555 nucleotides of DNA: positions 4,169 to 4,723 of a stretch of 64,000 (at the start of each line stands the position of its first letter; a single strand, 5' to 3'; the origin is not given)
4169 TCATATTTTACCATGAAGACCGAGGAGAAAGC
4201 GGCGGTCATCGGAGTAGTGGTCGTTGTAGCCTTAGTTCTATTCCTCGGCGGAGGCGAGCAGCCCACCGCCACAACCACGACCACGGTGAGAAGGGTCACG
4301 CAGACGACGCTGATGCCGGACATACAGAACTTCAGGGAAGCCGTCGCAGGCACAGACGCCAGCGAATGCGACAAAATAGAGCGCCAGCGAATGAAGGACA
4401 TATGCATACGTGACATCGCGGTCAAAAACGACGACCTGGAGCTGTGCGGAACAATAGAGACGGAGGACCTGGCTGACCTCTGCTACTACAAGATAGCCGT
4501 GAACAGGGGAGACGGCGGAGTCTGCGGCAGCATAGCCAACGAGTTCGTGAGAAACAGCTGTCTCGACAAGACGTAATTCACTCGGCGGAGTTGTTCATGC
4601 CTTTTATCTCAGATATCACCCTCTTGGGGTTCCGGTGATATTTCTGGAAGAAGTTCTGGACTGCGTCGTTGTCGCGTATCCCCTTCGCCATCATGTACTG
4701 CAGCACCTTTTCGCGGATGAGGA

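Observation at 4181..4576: Small family of secreted Cys-repeat proteins (three members in the window)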

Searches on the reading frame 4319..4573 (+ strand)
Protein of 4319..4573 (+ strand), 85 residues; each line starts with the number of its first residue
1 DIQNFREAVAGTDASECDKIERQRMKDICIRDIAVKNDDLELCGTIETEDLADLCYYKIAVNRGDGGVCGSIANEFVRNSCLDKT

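Call 21: search_protein_representatives(alignment_id=A1)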
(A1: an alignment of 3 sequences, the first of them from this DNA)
Query: 3 sequences, 80 profile positions. Proteins with E-value up to 0.001 (for the whole library): 5875; up to 1e-10: 1979; up to 1e-30: 86. The best 150 are listed.
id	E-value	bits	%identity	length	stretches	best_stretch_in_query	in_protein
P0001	3.5e-68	241.8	-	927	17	6-74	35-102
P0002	5.9e-52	189.8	-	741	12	17-76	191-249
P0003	2.5e-51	187.8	-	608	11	8-77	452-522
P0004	1.2e-49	182.4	-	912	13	17-74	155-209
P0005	2.1e-48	178.4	-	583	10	16-78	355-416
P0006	1.7e-47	175.5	-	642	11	10-78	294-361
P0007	1.8e-47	175.4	-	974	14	7-77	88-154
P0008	5.7e-45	167.4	-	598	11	5-79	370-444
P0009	5.9e-45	167.3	-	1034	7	8-77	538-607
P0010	4.2e-42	158.2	-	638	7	6-66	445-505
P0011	4.4e-42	158.1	-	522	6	6-65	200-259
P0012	2.4e-41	155.8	-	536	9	8-79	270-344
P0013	3.0e-41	155.5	-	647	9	9-77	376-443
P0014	4.0e-41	155.1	-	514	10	6-70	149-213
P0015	4.8e-41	154.8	-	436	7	4-79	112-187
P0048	2.2e-34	133.5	-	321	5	7-76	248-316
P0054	2.4e-33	130.1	-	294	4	7-70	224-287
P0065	3.4e-32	126.5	-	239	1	1-80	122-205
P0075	4.0e-31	123.0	-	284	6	14-79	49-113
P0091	1.3e-30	121.4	-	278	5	3-68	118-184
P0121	4.9e-29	116.3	-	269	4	17-77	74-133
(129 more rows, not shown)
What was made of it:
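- Call 21 finds 5,875 hits at E<=1e-3 and 1,979 at E<=1e-10.
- Tried and rejected: This tool is too insensitive for the family, and the exhaustive profile search (call 21) was what worked.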

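Call 23: search_protein_families(library=pfam, proteins=[P0001, P0003, P0015, P0048, P0054, P0075, P0091, P0121, P0009, P0007], max_evalue=1)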
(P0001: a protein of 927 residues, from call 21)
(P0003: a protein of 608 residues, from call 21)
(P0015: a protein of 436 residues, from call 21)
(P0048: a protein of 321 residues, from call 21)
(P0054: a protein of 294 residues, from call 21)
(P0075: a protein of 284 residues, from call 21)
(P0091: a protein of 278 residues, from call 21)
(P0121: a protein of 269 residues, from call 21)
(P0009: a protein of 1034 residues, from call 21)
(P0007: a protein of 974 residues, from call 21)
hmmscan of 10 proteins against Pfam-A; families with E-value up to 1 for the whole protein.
P0001 (927 aa): 1 family
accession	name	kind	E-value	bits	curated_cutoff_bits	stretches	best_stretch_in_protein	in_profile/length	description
PF14040.12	DNase_NucA_NucB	-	0.44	11.5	23.8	1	271-333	20-82/100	Deoxyribonuclease NucA/NucB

P0003 (608 aa): 0 families

P0015 (436 aa): 0 families

P0048 (321 aa): 3 families
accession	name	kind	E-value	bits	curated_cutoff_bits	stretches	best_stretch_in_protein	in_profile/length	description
PF00584.25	SecE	-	0.052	13.9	22.7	1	20-51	17-48/55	SecE/Sec61-gamma subunits of protein translocation complex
PF02571.20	CbiJ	-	0.15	12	28.6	1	48-81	2-35/234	Precorrin-6x reductase CbiJ/CobK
PF17976.7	zf-RING_12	-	0.4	11.4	25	0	164-194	8-37/73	RING/Ubox like zinc-binding domain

P0054 (294 aa): 1 family
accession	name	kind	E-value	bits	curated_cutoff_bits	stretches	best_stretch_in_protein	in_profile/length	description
PF15330.11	SIT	-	0.06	14.3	27.6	1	12-134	3-109/114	SHP2-interacting transmembrane adaptor protein, SIT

P0075 (284 aa): 0 families

P0091 (278 aa): 0 families

P0121 (269 aa): 1 family
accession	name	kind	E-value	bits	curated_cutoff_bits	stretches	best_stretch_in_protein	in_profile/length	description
PF09076.15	Crystall_2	-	0.65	10.3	25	0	178-207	3-32/70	Beta/Gamma crystallin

P0009 (1034 aa): 10 families
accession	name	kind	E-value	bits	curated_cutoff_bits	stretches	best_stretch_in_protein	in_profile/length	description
PF13240.11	Zn_Ribbon_1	-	1.3e-08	34.8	25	1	3-25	1-23/23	zinc-ribbon domain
PF13248.11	Zn_ribbon_3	-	8.5e-05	22.3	27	1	4-24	5-25/26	zinc-ribbon domain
PF12773.13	DZR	-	0.00081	20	27.3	1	4-26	1-23/45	Double zinc ribbon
PF17093.10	PBP_N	-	0.0069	16.9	30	1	32-101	37-110/138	Penicillin-binding protein N-terminus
PF24463.1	DUF7577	-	0.026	14.6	28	1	4-23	5-24/27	Domain of unknown function (DUF7577)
PF14803.11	Zn_ribbon_Nudix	-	0.033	14.6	25.6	0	17-30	2-15/34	Nudix N-terminal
PF05739.25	SNARE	-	0.22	12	26.8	1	64-86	29-51/53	SNARE domain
PF18912.6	DZR_2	-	0.25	11.6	27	1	4-27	10-33/56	Double zinc ribbon domain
PF08271.17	Zn_Ribbon_TF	-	0.8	9.8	29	1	3-34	2-38/43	TFIIB zinc-binding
PF09408.15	bCoV_S1_RBD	-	0.85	10.4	25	0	488-506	32-50/181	Betacoronavirus spike glycoprotein S1, receptor binding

P0007 (974 aa): 0 families

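Call 25: search_protein_families(library=ncbifam, proteins=[P0001, P0003, P0015, P0048, P0054, P0075, P0091, P0121], max_evalue=1)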
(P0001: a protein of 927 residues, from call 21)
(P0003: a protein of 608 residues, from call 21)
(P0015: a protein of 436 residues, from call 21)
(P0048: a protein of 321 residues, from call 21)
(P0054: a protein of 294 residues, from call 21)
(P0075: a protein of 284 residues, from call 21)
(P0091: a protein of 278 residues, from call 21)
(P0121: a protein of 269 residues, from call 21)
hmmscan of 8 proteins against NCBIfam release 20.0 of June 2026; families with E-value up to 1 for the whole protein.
P0001 (927 aa): 0 families

P0003 (608 aa): 2 families
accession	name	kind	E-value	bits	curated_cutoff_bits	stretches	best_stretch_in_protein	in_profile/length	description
NF007469.0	PRK10050.1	equivalog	0.0043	17.5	171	1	5-74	7-75/138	curli production assembly/transport protein CsgF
NF033443.1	BREX_PglZ_6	exception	0.072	11.3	400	1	147-273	105-232/958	BREX-6 system phosphatase PglZ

P0015 (436 aa): 0 families

P0048 (321 aa): 3 families
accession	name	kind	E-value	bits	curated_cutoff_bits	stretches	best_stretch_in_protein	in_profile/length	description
NF033486.1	harvest_ssl1498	equivalog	0.034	14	45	1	11-46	14-50/53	photosystem II assembly protein Psb34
TIGR00964.1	secE_bact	equivalog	0.054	13.4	27.55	1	20-52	18-50/57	preprotein translocase subunit SecE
NF004378.0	PRK05740.2-4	equivalog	0.18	12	171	1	8-51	71-114/122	preprotein translocase subunit SecE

P0054 (294 aa): 0 families

P0075 (284 aa): 0 families

P0091 (278 aa): 2 families
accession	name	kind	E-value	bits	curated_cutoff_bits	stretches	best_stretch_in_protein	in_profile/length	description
NF041193.1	lipo_SP0191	subfamily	0.18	11.8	75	1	1-41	1-40/190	SP0191 family lipoprotein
NF047847.2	SS_mature_LptM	equivalog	0.48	10.6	27.7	1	1-18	1-20/31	LPS translocon maturation chaperone LptM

P0121 (269 aa): 0 families

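Call 26: search_solved_structures(query=P0015, max_evalue=1)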
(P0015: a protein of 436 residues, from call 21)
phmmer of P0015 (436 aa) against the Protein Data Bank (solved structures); distinct sequences matched with E-value up to 1: 0.

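Call 27: find_encoding_contigs(protein=P0065, flank=3000, max_places=5)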
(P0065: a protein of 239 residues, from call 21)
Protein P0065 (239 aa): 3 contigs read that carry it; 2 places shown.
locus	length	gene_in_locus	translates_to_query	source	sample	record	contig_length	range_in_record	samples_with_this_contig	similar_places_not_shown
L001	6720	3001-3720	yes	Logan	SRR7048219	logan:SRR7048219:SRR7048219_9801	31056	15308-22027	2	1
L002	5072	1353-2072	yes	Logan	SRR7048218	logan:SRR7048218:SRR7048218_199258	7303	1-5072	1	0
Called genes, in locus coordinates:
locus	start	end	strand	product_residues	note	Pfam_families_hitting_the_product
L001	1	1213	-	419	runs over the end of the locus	-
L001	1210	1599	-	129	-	-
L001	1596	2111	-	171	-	-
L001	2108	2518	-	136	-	-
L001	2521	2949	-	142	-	-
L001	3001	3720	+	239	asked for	-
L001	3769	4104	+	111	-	-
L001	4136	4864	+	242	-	PF06745:ATPase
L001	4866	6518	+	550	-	PF00437:T2SSE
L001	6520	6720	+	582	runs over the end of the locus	-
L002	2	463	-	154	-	?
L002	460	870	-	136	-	-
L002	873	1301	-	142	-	-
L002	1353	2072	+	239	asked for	-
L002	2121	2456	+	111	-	-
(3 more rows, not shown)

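Call 38: predict_structure(alignment_id=A2)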
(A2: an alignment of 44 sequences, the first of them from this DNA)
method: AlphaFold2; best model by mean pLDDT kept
length: 85 residues; sequences in the alignment: 44
mean_pLDDT: 94.2   pTM: 0.84
mean pLDDT of the five models: 94.2, 91.2, 90.7, 90.6, 90.2
residues with pLDDT >= 90: 71; 70-90: 13; 50-70: 1; < 50: 0
segments of 3 or more residues with pLDDT < 50: none
pLDDT, mean of each block of 10 residues (from residue 1): 76 90 96 97 98 99 98 99 98
secondary structure, 60 per line:
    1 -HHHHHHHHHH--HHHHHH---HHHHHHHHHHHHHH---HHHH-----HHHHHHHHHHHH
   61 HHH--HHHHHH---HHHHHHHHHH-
elements in order: H2-11 H14-19 H23-36 H40-43 H49-63 H66-71 H75-84
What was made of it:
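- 4181..4576 (+): Protein A, 131 aa. N-terminal hydrophobic anchor (res 7-22, nt 4199-4246), Thr-rich linker (res 23-45, nt 4247-4315), cap helix plus three Cys-pair repeats (res 46-131, nt 4316-4573). AF2 of res 47-131 gives pLDDT 94.2, all-alpha (call 38).
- On Tetratricopeptide repeat (TPR): AF2 model pLDDT 94 (call 38).
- AF2 pLDDT 94.2, pTM 0.84, alternating long and short helices (call 38).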

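Call 41: fold_search(model_id=the predicted structure, library=pdb)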
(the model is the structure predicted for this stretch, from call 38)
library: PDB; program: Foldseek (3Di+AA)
matches with E <= 10: 89; with E <= 0.001: 0
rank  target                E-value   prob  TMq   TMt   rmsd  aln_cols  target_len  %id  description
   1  3zpj                  1.8e+00  0.89  0.58  0.15   2.4        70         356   14  Crystal structure of Ton1535 from Thermococcus onnurineus NA1 (released 2013-12-04)
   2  9k6o_B                2.1e+00  0.14  0.31  0.30  11.3        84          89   17  Crystal structure of designed zinc-induced homopentamer C5-Zn1-HEHE-1 (released 2025-10-22)
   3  9y6s_6s               2.5e+00  0.18  0.46  0.22   6.3       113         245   13  96-nm repeat of the Leishmania tarentolae doublet microtubule (released 2025-12-17)
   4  2r17_D                2.9e+00  0.20  0.40  0.18   4.9        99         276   12  Functional architecture of the retromer cargo-recognition complex (released 2007-10-30)
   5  8far_A                3.1e+00  0.10  0.33  0.25   7.0       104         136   13  Accurate computational design of genetically encoded 3D protein crystals (released 2023-11-01)
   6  5osi_H                3.2e+00  0.10  0.31  0.13   9.3        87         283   14  Structure of retromer VPS29-VPS35C subunits complexed with RidL harpin loop (163-176) (released 2017-12-13)
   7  7fik_e                3.4e+00  0.21  0.48  0.05   6.7        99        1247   10  The cryo-EM structure of the CR subunit from X. laevis NPC (released 2022-11-09)
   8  9k6o_C                3.6e+00  0.10  0.32  0.30  10.9        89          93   15  Crystal structure of designed zinc-induced homopentamer C5-Zn1-HEHE-1 (released 2025-10-22)
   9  5osh_B                3.8e+00  0.08  0.28  0.12   9.3        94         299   13  Structure of retromer VPS29-VPS35C subunits complexed with RidL N-terminal domain (1-236) (released 2017-12-13)
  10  6xns_C                3.8e+00  0.04  0.21  0.07  15.7        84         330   12  C3_crown-05 (released 2020-12-23)
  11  5osi_E                4.0e+00  0.10  0.32  0.13   8.5        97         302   12  Structure of retromer VPS29-VPS35C subunits complexed with RidL harpin loop (163-176) (released 2017-12-13)
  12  2p58_C                4.3e+00  0.18  0.47  0.38   5.7       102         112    9  Structure of the Yersinia pestis Type III secretion system needle protein YscF in complex with its chaperones YscE/Ysc (released 2008-03-04)
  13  3ro3_A                4.3e+00  0.06  0.29  0.19  11.2        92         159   16  crystal structure of LGN/mInscuteable complex (released 2012-03-07)
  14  8e0m_D                4.3e+00  0.02  0.18  0.12  12.6        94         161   18  Homotrimeric variant of tcTRP9, BGL15 (released 2023-04-12)
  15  6b85_A                4.5e+00  0.08  0.33  0.18   7.6       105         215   14  Crystal structure of transmembrane protein TMHC4_R (released 2018-03-14)
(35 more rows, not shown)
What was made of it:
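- Closest known: Ton1535 of Thermococcus onnurineus. Same: It is the best Foldseek match (probability 0.89, TM 0.58 normalised to the query, rmsd 2.4 A over 70 columns) and is an archaeal helical-repeat protein (call 41).
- Foldseek top hit is 3zpj, an archaeal helical-repeat protein, probability 0.89 (call 41).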

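Call 67: find_homologous_proteins(query=A2, max_evalue=0.00001)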
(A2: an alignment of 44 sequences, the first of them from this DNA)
Query A2 (44 sequences) (85 aa, profile of the alignment): 2 proteins with E <= 0.00001 among 150 candidates.
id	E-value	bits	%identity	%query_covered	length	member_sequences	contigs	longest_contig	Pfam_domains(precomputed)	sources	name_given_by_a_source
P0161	1.5e-15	75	64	95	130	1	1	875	-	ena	-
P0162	3.5e-15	74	52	99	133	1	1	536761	-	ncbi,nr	ncbi:MAG: hypothetical protein GF416_05130 [Candidatus Altiarchaeales archaeon]|nr:hypothetical prot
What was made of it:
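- Tried and rejected: With alignment A2 it returned only two A orthologues (call 67).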

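Call 68: find_encoding_contigs(protein=P0162, flank=5000, max_places=3)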
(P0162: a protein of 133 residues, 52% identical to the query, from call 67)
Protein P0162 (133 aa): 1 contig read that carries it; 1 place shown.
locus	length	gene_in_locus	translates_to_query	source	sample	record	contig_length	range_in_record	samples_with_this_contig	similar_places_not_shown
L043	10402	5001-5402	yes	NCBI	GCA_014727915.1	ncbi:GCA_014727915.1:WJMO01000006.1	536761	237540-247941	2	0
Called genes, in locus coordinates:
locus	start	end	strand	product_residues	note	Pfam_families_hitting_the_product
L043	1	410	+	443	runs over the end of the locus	PF00206:Lyase_1, PF10397:ADSL_C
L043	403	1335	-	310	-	PF04981:NMD3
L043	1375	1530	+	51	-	PF00832:Ribosomal_L39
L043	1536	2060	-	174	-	-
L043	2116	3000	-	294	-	PF00890:FAD_binding_2 (weak), PF01134:GIDA (faint), PF01266:DAO (faint), PF03486:HI0933_like (weak), PF07992:Pyr_redox_2, PF12831:FAD_oxidored (weak), PF13738:Pyr_redox_3, PF00070:Pyr_redox (weak), +2 more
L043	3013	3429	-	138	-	PF04027:DUF371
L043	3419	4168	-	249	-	PF01163:RIO1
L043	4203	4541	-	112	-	PF01176:eIF-1a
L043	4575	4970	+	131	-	PF01502:PRA-CH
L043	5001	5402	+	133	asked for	-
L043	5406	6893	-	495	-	PF00437:T2SSE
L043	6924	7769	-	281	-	PF22025:ThiI_fer, PF02926:THUMP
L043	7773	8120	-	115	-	PF01920:Prefoldin_2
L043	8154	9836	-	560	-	-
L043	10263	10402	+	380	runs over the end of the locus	PF02518:HATPase_c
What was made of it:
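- It sits on the same strand as hisI, 30 nt behind it, inside a housekeeping block whose other genes are equally conserved (call 68).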

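Call 70: find_encoding_contigs(protein=P0075, flank=5000, max_places=1)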
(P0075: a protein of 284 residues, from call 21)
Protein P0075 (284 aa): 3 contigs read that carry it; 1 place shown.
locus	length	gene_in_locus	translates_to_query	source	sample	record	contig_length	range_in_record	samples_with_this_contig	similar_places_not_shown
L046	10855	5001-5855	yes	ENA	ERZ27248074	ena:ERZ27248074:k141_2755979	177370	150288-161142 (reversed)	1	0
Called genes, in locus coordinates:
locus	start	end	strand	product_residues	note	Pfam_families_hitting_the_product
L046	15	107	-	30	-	-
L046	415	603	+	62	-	-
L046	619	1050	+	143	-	-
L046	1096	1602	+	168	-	-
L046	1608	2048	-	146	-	PF00293:NUDIX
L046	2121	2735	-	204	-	PF00702:Hydrolase, PF12689:Acid_PPase (faint), PF12710:HAD, PF13344:Hydrolase_6 (faint), PF13419:HAD_2, PF13242:Hydrolase_like (weak)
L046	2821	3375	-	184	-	PF00881:Nitroreductase, PF14512:TM1586_NiRdase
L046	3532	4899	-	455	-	PF02040:ArsB, PF03600:CitMHS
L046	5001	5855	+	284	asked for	-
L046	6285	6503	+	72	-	-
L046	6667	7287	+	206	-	PF01909:NTP_transf_2 (weak), PF18765:Polbeta (weak)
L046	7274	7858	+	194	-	PF05168:HEPN (weak)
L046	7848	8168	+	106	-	-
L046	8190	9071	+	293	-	-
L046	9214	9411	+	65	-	-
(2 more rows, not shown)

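Call 71: find_encoding_contigs(protein=P0001, flank=5000, max_places=1)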
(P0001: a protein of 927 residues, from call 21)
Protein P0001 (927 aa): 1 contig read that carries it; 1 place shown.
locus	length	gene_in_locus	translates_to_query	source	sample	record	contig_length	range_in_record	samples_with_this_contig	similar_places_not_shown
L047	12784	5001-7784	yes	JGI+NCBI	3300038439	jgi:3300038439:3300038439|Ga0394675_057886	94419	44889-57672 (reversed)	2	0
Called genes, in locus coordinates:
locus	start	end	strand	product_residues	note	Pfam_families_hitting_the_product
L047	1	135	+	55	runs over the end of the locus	-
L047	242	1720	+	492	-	PF02142:MGS, PF01808:AICARFT_IMPCHas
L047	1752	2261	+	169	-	PF01467:CTP_transf_like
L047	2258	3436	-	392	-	-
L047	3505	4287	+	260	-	PF00254:FKBP_C, PF22199:FKBP26_IF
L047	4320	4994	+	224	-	-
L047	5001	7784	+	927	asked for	-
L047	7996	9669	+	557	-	PF13414:TPR_11, PF13432:TPR_16, PF25062:ARM_TT21_N, PF00515:TPR_1, PF07719:TPR_2, PF00515:TPR_1, PF07719:TPR_2, PF13371:TPR_9, +23 more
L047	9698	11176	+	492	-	PF13367:PrsW-protease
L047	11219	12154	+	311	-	PF01180:DHO_dh, PF00977:His_biosynth (faint), PF03060:NMO (weak), PF01207:Dus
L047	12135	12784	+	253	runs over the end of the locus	PF00175:NAD_binding_1 (faint), PF10418:DHODB_Fe-S_bind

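Call 72: find_encoding_contigs(protein=P0015, flank=5000, max_places=1)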
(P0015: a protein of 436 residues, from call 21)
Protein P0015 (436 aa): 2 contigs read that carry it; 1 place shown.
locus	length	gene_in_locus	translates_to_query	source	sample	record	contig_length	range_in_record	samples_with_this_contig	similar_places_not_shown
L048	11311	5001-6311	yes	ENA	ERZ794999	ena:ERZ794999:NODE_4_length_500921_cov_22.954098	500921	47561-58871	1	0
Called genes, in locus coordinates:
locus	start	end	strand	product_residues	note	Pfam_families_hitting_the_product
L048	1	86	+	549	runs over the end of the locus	PF04542:Sigma70_r2, PF08281:Sigma70_r4_2 (weak), PF18915:DUF5667 (weak)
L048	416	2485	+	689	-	PF00912:Transgly, PF00905:Transpeptidase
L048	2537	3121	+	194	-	-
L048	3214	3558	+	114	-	-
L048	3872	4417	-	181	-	-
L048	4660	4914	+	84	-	PF04014:MazE_antitoxin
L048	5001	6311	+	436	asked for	-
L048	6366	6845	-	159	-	PF01272:GreA_GreB (weak)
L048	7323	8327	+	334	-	-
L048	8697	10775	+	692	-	PF08298:AAA_PrkA, PF07728:AAA_5 (faint), PF06798:PrkA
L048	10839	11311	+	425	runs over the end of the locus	PF04285:DUF444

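Call 73: find_encoding_contigs(protein=P0003, flank=5000, max_places=1)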
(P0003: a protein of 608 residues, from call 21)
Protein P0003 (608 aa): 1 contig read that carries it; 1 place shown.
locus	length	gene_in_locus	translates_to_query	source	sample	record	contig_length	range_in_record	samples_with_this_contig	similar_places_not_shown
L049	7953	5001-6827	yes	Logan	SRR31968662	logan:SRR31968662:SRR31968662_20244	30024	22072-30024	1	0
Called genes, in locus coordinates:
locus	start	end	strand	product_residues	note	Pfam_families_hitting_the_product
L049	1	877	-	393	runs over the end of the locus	PF00226:DnaJ, PF01556:DnaJ_C, PF00684:DnaJ_CXXCXGXG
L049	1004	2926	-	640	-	PF00012:HSP70, PF06723:MreB_Mbl, PF00012:HSP70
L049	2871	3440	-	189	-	PF01025:GrpE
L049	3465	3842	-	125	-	-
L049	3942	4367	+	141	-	PF13412:HTH_24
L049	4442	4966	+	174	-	-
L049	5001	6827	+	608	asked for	-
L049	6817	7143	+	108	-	-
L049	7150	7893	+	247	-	PF01467:CTP_transf_like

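Call 74: find_encoding_contigs(protein=P0048, flank=5000, max_places=1)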
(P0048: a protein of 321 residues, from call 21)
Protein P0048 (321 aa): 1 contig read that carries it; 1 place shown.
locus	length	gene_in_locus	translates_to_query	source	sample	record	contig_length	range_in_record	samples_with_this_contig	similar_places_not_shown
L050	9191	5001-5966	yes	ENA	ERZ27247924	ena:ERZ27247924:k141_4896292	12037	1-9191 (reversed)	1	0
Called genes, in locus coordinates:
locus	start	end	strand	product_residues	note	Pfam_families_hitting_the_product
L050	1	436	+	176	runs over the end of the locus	-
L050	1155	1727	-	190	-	-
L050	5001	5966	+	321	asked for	-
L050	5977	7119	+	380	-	PF01368:DHH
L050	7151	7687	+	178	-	PF01966:HD (weak)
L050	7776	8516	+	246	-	PF09360:zf-CDGSH, PF06902:Fer4_19 (weak), PF09360:zf-CDGSH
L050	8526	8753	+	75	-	-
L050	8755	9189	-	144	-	?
